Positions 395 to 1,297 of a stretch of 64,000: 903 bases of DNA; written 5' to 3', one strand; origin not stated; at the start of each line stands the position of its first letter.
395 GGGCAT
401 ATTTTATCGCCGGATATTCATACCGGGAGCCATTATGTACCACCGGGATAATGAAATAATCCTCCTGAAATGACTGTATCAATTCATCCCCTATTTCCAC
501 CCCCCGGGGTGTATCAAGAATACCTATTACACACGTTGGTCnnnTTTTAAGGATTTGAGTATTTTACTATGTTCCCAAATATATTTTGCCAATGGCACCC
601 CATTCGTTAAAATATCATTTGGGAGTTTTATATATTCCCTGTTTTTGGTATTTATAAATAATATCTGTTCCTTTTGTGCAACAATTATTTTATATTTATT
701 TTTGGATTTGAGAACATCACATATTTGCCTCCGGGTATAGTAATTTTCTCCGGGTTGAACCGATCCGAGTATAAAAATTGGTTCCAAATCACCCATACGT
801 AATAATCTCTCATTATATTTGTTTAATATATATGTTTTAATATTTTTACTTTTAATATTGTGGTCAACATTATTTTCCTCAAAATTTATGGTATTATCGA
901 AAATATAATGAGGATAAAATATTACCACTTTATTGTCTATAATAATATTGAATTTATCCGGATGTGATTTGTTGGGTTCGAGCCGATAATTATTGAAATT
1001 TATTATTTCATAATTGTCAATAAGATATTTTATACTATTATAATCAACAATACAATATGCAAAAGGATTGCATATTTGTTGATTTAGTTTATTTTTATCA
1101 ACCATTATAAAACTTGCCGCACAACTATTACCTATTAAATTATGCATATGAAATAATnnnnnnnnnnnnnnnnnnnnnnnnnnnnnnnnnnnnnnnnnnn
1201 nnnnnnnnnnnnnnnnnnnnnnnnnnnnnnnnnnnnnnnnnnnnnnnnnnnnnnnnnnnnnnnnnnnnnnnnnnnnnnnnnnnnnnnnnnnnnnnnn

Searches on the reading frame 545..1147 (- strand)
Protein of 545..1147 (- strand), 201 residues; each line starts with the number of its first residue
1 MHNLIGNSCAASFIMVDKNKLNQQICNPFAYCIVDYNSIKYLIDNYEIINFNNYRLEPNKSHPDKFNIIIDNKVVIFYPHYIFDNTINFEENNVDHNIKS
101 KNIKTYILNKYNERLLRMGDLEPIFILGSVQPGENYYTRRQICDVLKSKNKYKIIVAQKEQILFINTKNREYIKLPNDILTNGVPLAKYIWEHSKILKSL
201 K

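Call 45: search_protein_families(library=phrogs, alignment_id=A3, max_evalue=0.001)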
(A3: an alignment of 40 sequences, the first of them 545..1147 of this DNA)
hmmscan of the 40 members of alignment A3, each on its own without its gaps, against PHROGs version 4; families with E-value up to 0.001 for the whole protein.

A. member 1, window:545-1147:- (201 aa): 0 families

B. families by the number of members that match (of 40 scanned): 18 families
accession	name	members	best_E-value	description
phrog_12005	-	2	4.3e-15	-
phrog_10841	-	2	3.8e-06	-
phrog_7713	-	1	1.9e-39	-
phrog_923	-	1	4.2e-39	-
phrog_31265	-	1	9.9e-28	-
phrog_15350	-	1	1.9e-19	-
phrog_26101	-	1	7.4e-18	glycosyltransferase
phrog_24162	-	1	4.8e-16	-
phrog_9562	-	1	9.5e-16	-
phrog_31567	-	1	1.3e-13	-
phrog_12514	-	1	2.8e-11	-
phrog_30240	-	1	1.5e-10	-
phrog_1374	-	1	4.5e-08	-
phrog_599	-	1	4e-07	Lar-like restriction alleviation protein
phrog_9621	-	1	1.6e-05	-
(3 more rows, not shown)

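Call 49: find_encoding_contigs(protein=window:545-1147:-, flank=10000, max_places=3)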
Protein window:545-1147:- (201 aa): 12 contigs read that carry it; 3 places shown.
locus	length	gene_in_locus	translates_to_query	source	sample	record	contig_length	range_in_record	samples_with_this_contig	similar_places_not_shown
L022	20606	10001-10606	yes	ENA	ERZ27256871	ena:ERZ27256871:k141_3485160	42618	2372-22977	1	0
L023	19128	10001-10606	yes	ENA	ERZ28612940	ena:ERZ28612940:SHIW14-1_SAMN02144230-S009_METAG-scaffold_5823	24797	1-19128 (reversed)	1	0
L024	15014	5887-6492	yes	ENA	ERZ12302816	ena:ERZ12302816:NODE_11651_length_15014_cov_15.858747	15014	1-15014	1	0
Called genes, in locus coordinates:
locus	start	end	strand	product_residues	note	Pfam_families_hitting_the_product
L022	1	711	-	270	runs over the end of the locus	PF00805:Pentapeptide (weak), PF13576:Pentapeptide_3 (faint), PF13599:Pentapeptide_4 (weak), PF00805:Pentapeptide, PF13599:Pentapeptide_4 (weak), PF00805:Pentapeptide, PF19062:DUF5758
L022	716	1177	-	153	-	-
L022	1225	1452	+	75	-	-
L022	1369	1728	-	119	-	-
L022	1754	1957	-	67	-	-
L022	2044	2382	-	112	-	-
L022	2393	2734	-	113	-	-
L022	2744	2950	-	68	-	-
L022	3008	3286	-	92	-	PF14354:Lar_restr_allev (faint)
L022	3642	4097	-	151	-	-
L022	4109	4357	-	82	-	-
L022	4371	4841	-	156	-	-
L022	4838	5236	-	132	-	-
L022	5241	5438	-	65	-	-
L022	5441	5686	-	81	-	-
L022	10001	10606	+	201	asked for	-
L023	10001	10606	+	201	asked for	-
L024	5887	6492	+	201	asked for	-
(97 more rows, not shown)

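Call 79: search_protein_families(library=phrogs, alignment_id=A7, max_evalue=0.001)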
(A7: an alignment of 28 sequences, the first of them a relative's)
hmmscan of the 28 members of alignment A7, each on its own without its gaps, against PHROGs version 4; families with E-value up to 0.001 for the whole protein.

A. member 1, L022:10603-11220:+ (206 aa): 0 families

B. families by the number of members that match (of 28 scanned): 16 families
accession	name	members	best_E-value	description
phrog_435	-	1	5.5e-40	endolysin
phrog_15350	-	1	1.2e-19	-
phrog_9562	-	1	1.2e-19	-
phrog_12514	-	1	6e-19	-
phrog_625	-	1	3.2e-14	-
phrog_2742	-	1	2.8e-13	endolysin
phrog_14010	-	1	4.1e-13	-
phrog_923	-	1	7.2e-11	-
phrog_30240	-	1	1.2e-07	-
phrog_1501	-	1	2.2e-07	-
phrog_2111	-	1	1e-06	-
phrog_31265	-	1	5.2e-06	-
phrog_30747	-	1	2.5e-05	-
phrog_29257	-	1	3.5e-05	-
phrog_7713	-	1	0.00039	-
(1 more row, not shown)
